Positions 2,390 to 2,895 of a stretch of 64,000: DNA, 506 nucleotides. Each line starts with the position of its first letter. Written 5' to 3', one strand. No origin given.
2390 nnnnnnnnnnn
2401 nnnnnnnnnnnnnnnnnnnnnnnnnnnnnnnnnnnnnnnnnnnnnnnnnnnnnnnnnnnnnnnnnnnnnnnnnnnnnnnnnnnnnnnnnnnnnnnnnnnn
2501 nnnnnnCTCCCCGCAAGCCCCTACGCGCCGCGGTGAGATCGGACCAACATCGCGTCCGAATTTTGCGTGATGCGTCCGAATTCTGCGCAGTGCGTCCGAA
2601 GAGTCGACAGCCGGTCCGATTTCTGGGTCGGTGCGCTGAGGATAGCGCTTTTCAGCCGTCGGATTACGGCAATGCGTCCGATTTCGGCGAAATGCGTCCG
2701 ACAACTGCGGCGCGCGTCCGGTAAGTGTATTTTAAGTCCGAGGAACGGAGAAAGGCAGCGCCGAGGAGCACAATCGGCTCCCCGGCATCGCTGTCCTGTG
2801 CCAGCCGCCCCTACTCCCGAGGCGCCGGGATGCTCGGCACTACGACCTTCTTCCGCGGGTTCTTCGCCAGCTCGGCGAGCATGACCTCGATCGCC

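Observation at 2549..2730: Phased 20-bp iteron-like tandem array (core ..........) just downstream of the XRE HTH gene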

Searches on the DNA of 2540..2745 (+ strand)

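Call 84: search_dna_similar(query=window:2540-2745:+, collection=plasmids, mode=distant, max_evalue=0.001, max_rows=10)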
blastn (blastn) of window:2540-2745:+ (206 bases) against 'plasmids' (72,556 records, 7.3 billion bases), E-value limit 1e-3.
No match.
